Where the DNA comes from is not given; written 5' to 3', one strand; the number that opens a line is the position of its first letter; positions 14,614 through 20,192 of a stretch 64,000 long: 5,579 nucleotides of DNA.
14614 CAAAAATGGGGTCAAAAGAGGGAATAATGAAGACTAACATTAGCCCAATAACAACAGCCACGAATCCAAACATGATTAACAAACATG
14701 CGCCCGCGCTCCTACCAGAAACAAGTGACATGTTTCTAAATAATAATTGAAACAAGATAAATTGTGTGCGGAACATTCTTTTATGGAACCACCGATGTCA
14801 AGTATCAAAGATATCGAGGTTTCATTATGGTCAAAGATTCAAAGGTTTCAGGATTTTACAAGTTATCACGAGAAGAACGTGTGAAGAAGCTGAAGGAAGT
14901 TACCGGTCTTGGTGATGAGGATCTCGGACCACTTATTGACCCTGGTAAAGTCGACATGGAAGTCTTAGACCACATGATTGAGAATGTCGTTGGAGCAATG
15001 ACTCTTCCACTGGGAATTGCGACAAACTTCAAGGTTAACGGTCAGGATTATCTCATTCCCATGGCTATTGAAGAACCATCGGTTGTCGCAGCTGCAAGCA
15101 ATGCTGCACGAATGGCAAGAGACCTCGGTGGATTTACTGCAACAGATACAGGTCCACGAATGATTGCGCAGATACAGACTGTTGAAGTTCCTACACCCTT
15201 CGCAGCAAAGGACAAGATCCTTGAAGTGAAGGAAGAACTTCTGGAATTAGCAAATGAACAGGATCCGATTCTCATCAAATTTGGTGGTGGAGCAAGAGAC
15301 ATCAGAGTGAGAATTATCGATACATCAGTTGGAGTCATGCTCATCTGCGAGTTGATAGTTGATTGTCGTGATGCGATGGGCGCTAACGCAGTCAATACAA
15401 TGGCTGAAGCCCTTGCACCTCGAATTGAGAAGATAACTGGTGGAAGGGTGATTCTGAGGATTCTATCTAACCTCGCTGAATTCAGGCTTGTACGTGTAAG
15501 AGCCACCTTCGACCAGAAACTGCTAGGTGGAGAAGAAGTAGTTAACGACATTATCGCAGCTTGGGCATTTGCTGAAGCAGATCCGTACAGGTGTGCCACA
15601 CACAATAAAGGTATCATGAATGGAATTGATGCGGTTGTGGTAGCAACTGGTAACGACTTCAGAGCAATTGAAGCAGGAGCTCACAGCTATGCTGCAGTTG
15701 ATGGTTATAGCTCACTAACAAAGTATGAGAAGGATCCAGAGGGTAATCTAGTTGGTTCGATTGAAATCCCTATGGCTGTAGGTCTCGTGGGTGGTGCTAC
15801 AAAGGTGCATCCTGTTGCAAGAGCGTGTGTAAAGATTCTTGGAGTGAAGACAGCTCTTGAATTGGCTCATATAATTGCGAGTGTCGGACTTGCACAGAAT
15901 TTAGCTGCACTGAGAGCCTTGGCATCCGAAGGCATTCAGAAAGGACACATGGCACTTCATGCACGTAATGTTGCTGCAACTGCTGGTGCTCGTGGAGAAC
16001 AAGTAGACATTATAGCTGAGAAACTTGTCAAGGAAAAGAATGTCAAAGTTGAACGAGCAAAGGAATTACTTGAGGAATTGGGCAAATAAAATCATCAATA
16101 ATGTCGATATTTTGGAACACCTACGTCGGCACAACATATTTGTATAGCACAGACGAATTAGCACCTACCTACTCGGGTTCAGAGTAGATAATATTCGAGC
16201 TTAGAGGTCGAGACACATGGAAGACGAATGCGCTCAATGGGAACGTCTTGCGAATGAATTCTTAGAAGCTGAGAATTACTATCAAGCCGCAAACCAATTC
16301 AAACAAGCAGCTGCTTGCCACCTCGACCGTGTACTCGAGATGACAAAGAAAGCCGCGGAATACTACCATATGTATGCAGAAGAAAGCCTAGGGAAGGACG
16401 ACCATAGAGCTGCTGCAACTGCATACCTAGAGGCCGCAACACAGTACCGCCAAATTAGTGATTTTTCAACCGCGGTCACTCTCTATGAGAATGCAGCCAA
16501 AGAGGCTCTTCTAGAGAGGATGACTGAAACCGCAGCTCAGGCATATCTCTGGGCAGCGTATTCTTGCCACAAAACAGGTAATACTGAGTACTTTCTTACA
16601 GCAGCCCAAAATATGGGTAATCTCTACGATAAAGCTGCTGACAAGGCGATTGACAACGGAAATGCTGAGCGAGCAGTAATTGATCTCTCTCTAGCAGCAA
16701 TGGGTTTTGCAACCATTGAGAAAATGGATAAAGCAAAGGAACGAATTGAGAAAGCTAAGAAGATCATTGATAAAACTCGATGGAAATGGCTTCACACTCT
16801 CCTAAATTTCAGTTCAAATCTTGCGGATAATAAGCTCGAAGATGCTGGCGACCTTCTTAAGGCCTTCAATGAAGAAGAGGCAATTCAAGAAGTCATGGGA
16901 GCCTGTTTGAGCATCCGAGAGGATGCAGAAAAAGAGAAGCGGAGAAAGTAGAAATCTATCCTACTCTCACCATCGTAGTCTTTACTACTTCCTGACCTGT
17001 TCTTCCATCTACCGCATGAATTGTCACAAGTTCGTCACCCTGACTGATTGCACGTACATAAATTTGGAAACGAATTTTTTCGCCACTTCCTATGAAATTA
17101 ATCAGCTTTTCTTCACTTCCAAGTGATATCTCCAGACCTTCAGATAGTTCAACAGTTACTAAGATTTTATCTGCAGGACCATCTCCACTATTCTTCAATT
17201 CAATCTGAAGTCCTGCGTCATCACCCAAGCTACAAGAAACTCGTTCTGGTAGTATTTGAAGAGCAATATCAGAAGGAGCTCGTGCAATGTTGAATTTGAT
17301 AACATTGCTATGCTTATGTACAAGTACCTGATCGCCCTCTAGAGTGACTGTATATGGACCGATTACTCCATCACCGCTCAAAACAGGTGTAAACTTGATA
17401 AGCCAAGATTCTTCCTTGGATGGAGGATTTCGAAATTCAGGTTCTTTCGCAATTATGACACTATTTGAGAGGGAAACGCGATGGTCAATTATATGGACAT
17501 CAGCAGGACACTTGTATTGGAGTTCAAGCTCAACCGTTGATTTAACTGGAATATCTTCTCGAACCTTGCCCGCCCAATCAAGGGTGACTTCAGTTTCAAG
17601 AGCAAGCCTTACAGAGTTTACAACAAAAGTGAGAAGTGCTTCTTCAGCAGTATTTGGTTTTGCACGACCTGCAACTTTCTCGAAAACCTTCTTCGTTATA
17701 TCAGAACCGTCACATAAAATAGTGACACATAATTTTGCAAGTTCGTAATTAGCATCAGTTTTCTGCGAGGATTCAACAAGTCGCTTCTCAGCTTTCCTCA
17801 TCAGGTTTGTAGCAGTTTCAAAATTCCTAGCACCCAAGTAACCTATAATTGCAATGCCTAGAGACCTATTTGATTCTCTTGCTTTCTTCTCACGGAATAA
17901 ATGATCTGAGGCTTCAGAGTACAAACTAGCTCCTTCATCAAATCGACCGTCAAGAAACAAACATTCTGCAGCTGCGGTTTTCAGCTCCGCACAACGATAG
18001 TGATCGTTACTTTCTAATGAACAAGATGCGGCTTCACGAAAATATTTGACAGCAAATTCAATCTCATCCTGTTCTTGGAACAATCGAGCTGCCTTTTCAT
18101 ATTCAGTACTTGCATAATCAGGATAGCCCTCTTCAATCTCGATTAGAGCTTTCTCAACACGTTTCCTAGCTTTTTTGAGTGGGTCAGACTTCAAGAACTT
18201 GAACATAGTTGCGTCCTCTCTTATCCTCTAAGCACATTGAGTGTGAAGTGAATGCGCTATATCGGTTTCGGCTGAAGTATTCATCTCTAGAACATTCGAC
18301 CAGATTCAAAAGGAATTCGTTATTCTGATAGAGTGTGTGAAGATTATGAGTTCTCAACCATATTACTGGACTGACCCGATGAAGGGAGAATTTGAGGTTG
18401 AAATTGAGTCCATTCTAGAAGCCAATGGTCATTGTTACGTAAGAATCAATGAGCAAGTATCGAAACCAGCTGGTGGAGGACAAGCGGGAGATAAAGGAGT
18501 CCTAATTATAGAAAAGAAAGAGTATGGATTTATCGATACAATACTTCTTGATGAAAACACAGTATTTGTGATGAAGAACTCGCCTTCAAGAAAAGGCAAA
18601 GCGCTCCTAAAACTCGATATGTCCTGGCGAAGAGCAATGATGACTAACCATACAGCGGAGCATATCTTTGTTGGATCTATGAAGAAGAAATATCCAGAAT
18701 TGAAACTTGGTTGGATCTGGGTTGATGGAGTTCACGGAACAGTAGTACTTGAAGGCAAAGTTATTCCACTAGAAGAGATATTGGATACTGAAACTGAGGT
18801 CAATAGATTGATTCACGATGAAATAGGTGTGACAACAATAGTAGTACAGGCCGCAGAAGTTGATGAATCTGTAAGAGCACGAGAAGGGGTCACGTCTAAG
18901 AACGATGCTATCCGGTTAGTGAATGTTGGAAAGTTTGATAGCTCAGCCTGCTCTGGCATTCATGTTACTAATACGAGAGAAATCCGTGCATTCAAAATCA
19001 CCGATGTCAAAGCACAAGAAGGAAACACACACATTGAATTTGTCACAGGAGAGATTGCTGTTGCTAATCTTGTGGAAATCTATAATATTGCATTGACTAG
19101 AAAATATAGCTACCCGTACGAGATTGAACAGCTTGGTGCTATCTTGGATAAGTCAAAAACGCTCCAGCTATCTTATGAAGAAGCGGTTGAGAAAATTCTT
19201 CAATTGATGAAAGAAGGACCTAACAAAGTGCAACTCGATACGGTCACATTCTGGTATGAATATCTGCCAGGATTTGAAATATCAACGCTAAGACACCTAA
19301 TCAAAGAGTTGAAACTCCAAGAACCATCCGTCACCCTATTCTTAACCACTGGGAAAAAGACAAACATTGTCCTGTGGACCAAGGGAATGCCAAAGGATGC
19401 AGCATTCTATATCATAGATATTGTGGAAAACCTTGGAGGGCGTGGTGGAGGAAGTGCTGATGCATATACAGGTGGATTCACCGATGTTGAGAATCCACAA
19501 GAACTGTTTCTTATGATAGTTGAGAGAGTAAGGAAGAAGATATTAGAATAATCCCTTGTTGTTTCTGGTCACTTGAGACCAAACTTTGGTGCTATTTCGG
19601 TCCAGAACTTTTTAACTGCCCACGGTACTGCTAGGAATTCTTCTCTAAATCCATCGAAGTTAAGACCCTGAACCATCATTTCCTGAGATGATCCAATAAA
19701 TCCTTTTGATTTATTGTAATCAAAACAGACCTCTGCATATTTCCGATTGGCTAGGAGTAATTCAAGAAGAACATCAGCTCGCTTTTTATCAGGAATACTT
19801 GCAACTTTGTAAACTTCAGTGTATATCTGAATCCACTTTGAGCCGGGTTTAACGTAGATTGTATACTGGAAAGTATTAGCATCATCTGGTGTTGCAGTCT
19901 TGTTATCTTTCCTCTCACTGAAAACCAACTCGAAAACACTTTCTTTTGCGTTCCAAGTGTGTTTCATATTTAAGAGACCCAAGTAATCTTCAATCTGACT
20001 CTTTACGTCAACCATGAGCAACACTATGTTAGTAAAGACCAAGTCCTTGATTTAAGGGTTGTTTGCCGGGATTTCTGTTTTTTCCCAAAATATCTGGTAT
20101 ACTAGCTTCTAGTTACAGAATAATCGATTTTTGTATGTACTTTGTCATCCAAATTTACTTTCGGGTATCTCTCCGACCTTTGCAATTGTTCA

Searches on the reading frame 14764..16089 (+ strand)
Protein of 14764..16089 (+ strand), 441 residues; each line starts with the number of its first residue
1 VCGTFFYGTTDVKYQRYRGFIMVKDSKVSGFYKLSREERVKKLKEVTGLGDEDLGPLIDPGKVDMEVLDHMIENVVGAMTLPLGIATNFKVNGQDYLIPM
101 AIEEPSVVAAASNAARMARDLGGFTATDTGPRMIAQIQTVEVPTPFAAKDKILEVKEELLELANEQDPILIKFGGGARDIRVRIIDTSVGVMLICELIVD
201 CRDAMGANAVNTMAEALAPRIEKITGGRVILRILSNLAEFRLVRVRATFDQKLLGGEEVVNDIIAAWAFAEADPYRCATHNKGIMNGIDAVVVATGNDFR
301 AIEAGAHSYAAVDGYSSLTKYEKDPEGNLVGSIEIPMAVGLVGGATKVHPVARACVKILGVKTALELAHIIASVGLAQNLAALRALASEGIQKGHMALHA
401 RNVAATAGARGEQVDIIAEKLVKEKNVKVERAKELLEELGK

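Call 52: search_protein_families(library=pfam, proteins=[window:14764-16089:+], max_evalue=0.001)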
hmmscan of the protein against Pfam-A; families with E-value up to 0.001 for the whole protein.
window:14764-16089:+ (441 aa): 1 family
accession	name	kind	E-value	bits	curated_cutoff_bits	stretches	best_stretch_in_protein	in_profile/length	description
PF00368.23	HMG-CoA_red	-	2.9e-111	372.5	27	1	36-400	2-368/368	Hydroxymethylglutaryl-coenzyme A reductase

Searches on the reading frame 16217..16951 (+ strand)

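Call 53: search_protein_families(library=pfam, proteins=[window:16217-16951:+], max_evalue=0.001)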
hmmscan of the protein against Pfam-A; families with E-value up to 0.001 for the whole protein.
window:16217-16951:+ (244 aa): 1 family
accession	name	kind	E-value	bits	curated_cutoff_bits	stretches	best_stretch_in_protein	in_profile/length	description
PF14938.12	SNAP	-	0.00039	20.4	25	1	19-94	29-101/282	Soluble NSF attachment protein, SNAP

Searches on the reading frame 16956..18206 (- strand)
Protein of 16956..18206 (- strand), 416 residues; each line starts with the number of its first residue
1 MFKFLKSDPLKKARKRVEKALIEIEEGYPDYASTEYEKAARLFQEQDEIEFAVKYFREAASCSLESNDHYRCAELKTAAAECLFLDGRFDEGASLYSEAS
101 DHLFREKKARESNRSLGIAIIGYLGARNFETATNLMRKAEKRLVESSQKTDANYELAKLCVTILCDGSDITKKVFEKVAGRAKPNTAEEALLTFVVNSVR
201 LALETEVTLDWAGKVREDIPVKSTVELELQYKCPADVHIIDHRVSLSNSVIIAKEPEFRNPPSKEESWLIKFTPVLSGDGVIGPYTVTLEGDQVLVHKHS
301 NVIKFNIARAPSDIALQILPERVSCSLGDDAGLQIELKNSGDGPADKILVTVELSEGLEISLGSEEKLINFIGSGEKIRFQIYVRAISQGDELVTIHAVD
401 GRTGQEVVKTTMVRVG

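Call 3: search_protein_families(library=pfam, proteins=[window:16956-18206:-], max_evalue=0.1)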
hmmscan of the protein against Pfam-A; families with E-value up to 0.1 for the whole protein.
window:16956-18206:- (416 aa): 6 families
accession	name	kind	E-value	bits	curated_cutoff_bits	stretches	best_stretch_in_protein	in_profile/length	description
PF14938.12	SNAP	-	1.3e-05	25.3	25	1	30-160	32-162/282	Soluble NSF attachment protein, SNAP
PF20027.4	DUF6435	-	0.0016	18.8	26.9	1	1-21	1-21/53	Family of unknown function (DUF6435)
PF13424.12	TPR_12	-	0.0093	16.6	30.1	1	34-100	5-72/77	Tetratricopeptide repeat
PF13432.12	TPR_16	-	0.048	14.6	32.7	0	39-99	3-57/65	Tetratricopeptide repeat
PF07219.19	HemY_N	-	0.053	14.1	31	0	11-44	57-90/107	HemY protein N-terminus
PF23300.3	HEAT_Nup120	-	0.055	13.8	29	0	40-108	33-99/170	Nucleoporin Nup120, HEAT repeats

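Call 6: search_protein_families(library=ncbifam, proteins=[window:16956-18206:-], max_evalue=0.1)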
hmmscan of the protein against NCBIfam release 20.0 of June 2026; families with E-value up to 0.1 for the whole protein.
window:16956-18206:- (416 aa): 2 families
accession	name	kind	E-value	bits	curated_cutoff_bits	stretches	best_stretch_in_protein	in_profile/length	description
NF058541.1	SusR_regulator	equivalog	0.027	13.7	480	1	32-196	39-209/515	SusR family glycan utilization regulator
TIGR02521.1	type_IV_pilW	equivalog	0.032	13.8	154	0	3-67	40-99/234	type IV pilus biogenesis/stability protein PilW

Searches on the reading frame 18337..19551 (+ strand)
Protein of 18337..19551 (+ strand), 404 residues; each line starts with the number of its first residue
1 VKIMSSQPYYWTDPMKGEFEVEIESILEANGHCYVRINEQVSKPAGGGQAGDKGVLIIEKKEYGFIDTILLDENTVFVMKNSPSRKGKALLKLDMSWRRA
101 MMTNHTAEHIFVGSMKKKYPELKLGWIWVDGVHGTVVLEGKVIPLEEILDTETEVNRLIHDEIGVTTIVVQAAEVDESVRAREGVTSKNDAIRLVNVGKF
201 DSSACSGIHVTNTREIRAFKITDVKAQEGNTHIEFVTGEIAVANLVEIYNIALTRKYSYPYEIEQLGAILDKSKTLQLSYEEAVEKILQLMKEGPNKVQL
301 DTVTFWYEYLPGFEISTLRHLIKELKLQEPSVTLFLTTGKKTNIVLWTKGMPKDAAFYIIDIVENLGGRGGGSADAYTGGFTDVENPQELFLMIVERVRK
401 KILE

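Call 3: search_protein_families(library=pfam, proteins=[window:18337-19551:+], max_evalue=0.1)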
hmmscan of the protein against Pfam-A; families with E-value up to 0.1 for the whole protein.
window:18337-19551:+ (404 aa): 2 families
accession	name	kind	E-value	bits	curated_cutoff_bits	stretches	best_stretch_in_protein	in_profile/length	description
PF07973.19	tRNA_SAD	-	3.5e-10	40.1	24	1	192-226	1-35/44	Threonyl and Alanyl tRNA synthetase second additional domain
PF02272.25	DHHA1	-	0.015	16.1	25.9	1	306-395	5-97/102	DHHA1 domain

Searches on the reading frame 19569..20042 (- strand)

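Call 3: search_protein_families(library=pfam, proteins=[window:19569-20042:-], max_evalue=0.1)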
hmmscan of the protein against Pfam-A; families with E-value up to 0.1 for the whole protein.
window:19569-20042:- (157 aa): 1 family
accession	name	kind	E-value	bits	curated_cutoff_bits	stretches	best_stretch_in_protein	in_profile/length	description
PF24972.1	GBD_ATRN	-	0.06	14.5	27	0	73-138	21-85/117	Attractin GBD-like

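Call 6: search_protein_families(library=ncbifam, proteins=[window:19569-20042:-], max_evalue=0.1)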
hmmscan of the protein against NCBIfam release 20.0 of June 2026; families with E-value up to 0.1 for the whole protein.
window:19569-20042:- (157 aa): 0 families
